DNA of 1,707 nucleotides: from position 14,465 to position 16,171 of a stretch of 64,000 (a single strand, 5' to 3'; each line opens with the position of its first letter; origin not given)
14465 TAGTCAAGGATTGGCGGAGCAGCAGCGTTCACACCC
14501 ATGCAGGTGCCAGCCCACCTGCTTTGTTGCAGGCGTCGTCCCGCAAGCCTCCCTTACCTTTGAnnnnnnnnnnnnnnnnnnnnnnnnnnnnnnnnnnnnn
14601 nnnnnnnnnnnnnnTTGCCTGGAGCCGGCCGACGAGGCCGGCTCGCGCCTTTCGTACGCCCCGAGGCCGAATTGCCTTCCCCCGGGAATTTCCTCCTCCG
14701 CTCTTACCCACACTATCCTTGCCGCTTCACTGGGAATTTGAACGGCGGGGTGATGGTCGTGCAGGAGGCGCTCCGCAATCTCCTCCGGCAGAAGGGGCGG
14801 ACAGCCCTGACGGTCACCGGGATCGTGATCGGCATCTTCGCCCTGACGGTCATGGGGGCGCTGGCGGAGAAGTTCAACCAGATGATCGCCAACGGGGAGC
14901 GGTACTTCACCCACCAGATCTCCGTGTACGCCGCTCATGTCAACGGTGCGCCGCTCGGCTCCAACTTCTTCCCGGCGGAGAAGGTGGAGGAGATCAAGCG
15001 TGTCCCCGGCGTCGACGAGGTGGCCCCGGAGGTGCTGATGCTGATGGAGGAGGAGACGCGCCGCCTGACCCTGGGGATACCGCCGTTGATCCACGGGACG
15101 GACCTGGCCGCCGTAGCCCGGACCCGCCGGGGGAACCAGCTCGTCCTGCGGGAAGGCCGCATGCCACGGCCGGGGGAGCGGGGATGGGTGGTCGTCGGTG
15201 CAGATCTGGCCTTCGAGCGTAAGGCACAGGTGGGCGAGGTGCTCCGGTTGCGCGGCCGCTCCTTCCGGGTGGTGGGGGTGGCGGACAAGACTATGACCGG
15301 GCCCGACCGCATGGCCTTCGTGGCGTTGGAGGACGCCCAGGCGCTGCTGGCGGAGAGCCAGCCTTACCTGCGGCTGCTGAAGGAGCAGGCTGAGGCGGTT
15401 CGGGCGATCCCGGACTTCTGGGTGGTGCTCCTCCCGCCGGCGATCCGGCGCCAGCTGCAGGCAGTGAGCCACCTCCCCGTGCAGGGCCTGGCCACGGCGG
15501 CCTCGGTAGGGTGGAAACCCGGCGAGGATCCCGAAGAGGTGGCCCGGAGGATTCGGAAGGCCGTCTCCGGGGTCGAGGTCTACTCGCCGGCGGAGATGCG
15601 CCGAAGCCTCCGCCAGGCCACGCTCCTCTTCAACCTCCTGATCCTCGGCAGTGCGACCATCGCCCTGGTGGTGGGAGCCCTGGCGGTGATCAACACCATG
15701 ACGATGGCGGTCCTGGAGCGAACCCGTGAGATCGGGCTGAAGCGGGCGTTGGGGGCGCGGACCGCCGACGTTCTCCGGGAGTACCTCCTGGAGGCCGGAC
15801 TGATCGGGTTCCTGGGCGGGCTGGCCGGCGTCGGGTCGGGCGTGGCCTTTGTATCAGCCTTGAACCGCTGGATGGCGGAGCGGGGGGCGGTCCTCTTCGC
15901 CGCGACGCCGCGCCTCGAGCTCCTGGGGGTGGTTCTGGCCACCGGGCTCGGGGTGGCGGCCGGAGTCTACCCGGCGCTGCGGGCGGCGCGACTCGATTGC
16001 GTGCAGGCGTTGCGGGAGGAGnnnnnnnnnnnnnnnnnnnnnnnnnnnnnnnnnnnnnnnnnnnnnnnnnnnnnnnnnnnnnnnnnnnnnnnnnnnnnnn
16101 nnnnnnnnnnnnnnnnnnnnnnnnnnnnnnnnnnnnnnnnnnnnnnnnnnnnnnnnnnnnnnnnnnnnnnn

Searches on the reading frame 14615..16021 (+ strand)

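Call 70: search_protein_families(library=pfam, proteins=[window:14615-16021:+], max_evalue=0.000001)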
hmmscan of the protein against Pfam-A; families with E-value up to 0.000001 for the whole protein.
window:14615-16021:+ (469 aa): 2 families
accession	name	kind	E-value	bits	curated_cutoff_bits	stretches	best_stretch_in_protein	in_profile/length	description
PF12704.14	MacB_PCD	-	2.1e-20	74.3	27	1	63-268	1-186/207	MacB-like periplasmic core domain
PF02687.27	FtsX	-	6.1e-18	65.4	25.5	1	347-460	4-118/120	FtsX-like permease C-terminal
